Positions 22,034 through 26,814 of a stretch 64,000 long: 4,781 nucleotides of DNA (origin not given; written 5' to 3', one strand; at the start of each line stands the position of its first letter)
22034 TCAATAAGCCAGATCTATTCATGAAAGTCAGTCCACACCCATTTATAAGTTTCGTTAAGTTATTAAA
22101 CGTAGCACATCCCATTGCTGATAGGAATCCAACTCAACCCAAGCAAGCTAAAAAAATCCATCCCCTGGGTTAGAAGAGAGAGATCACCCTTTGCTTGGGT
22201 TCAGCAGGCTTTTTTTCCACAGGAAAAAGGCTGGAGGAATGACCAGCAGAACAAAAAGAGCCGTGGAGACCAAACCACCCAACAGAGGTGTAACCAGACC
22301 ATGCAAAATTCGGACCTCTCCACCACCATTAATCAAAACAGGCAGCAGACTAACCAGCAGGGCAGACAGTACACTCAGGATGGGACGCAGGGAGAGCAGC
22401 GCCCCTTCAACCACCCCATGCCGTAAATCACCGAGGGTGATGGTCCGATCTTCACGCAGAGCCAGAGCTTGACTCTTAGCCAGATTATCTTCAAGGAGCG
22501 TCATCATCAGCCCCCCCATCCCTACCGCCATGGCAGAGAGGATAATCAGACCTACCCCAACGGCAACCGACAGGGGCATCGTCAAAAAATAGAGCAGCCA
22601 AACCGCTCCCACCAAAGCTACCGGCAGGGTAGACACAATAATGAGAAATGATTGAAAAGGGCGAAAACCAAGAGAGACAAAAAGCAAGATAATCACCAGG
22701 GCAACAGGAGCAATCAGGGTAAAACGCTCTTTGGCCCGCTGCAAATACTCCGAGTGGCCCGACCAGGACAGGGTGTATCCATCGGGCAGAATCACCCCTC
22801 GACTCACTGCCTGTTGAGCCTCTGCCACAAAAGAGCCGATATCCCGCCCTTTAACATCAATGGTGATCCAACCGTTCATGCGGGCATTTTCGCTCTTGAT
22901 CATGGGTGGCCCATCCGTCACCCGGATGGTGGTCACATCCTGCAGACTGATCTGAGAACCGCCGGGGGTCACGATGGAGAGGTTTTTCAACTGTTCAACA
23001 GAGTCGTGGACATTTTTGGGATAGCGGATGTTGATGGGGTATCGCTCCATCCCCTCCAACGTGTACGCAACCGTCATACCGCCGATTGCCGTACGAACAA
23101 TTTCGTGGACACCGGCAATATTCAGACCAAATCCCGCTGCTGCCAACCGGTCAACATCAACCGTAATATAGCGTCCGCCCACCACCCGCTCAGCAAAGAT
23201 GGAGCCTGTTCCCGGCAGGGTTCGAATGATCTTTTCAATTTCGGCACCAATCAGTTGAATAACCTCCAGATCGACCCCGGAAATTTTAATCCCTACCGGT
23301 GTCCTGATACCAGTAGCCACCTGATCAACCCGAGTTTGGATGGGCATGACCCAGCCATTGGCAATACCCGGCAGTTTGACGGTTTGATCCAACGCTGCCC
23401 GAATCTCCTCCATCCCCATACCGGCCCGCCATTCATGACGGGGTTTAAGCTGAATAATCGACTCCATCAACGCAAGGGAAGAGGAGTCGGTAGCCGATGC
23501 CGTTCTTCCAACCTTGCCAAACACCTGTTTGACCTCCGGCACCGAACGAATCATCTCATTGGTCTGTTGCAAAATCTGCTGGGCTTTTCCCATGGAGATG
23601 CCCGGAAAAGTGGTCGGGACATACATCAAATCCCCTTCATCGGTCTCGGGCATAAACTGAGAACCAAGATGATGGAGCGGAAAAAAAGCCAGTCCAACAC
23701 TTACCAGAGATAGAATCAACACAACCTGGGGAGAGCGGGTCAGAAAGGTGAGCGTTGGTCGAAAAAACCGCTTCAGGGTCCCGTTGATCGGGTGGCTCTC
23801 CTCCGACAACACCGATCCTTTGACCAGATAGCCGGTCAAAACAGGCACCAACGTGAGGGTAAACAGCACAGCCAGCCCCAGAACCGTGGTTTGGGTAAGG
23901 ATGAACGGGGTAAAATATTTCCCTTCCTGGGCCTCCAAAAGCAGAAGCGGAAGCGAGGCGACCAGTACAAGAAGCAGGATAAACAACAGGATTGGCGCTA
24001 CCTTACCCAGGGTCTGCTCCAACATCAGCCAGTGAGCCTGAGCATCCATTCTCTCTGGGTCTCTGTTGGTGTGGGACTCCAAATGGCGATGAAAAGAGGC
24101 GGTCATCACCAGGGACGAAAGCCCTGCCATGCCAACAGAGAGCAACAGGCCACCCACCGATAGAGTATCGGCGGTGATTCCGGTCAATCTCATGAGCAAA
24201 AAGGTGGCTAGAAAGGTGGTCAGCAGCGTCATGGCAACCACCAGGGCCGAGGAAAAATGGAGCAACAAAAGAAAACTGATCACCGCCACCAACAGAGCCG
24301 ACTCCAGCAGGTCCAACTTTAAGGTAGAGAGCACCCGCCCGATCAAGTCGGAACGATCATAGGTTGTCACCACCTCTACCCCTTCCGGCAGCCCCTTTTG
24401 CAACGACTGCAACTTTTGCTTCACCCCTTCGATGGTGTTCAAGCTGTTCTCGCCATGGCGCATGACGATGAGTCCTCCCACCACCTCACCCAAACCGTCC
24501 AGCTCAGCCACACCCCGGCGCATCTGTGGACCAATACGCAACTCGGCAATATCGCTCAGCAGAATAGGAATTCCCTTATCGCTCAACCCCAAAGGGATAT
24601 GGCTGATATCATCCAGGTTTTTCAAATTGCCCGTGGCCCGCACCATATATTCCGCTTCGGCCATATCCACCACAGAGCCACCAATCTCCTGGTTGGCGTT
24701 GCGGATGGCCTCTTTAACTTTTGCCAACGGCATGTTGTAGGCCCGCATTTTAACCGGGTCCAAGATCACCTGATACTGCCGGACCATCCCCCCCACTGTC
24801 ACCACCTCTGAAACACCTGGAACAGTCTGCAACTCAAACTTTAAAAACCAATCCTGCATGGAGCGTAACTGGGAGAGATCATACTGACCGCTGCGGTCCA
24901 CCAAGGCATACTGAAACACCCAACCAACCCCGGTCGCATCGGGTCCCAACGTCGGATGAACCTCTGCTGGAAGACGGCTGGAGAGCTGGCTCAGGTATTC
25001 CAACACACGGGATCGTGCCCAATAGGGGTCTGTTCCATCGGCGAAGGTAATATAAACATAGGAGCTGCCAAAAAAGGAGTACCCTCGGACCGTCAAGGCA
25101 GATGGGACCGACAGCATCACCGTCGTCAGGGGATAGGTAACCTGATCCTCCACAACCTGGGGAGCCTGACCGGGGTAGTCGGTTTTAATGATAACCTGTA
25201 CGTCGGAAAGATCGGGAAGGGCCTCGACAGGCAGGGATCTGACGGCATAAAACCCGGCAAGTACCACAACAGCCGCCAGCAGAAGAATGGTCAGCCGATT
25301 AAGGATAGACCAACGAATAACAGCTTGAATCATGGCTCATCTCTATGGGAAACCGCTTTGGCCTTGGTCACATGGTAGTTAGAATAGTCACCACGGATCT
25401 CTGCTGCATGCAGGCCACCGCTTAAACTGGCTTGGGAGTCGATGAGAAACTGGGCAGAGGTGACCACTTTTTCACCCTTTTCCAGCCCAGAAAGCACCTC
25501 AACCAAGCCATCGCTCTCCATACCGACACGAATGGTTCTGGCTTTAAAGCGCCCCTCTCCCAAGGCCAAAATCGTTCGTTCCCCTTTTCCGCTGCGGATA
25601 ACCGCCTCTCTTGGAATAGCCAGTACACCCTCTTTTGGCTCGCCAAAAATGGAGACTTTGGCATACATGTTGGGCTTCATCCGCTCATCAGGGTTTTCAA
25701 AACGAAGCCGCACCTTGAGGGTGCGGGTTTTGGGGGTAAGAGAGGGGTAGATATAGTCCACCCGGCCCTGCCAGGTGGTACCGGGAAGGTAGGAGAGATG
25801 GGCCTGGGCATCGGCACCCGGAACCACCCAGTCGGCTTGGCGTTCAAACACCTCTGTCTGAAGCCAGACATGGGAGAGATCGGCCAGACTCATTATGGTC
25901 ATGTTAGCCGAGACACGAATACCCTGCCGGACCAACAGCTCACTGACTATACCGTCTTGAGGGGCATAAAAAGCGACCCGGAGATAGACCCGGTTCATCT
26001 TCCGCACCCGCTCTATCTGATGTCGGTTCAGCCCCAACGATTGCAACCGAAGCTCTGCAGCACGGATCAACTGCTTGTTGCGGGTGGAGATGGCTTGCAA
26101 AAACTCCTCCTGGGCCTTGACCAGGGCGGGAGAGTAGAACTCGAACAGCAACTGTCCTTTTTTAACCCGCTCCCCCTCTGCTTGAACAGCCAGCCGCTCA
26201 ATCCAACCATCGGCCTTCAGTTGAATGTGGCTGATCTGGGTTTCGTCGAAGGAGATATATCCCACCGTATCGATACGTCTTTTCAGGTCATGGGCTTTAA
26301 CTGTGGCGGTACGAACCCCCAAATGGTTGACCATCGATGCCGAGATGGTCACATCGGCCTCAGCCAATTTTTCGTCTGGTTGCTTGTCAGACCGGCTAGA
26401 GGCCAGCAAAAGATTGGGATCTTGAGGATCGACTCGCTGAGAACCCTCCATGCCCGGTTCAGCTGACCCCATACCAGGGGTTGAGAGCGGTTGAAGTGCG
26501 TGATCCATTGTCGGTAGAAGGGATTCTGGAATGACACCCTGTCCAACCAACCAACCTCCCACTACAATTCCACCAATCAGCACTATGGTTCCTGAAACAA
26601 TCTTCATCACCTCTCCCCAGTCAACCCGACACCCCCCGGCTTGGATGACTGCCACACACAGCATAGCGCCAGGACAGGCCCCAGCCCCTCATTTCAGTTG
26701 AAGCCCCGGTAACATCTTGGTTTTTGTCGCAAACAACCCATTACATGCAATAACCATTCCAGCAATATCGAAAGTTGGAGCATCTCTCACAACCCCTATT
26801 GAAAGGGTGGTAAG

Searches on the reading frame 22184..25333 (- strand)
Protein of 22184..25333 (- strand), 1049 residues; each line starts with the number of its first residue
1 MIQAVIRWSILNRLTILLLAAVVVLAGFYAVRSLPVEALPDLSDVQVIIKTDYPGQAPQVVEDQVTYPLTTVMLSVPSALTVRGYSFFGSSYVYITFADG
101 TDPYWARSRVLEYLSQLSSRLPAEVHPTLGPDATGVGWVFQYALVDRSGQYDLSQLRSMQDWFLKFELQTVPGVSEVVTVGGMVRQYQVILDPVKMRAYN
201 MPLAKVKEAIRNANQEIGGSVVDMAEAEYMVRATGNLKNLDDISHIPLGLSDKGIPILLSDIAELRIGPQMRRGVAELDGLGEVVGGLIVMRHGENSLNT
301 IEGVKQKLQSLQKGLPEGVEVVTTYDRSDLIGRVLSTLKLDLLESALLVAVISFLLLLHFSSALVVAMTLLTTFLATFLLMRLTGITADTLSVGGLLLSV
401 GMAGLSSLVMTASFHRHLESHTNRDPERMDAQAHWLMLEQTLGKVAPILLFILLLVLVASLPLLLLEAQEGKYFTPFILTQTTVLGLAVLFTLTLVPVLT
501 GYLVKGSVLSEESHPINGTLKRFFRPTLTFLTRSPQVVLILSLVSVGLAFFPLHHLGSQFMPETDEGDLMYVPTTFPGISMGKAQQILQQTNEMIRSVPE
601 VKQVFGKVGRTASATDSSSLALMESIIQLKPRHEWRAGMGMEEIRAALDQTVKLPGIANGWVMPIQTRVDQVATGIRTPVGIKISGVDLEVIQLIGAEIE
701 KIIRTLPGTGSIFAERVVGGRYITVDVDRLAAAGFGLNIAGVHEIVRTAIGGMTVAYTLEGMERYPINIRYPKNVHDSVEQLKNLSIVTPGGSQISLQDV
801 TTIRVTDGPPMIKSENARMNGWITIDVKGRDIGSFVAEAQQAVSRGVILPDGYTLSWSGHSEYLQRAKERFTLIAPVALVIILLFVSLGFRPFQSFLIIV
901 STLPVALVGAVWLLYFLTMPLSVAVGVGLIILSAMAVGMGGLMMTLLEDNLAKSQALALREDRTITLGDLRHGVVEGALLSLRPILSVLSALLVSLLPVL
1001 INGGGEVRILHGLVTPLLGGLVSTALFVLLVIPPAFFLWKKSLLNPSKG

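Call 29: search_protein_families(library=pfam, proteins=[window:22184-25333:-])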
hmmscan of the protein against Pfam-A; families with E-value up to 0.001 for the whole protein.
window:22184-25333:- (1049 aa): 1 family
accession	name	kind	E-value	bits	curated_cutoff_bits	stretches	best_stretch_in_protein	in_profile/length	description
PF00873.25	ACR_tran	-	2.6e-188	628.4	28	1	6-1038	2-1019/1021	AcrB/AcrD/AcrF family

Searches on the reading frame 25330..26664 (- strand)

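Call 29: search_protein_families(library=pfam, proteins=[window:25330-26664:-])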
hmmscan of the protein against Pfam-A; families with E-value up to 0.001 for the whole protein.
window:25330-26664:- (444 aa): 4 families
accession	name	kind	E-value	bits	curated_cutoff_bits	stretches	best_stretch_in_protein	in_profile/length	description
PF16576.10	HlyD_D23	-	2.1e-77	259.6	30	1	127-335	2-214/214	Barrel-sandwich domain of CusB or HlyD membrane-fusion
PF13437.12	HlyD_3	-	1.7e-16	61.3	22.2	1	233-327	3-101/106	HlyD family secretion protein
PF12700.13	HlyD_2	-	4.8e-05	22.7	25.1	1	110-200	33-118/416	HlyD family secretion protein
PF13533.13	Biotin_lipoyl_2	-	4.9e-05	23.5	29.8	0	147-175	3-30/32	Biotin-lipoyl like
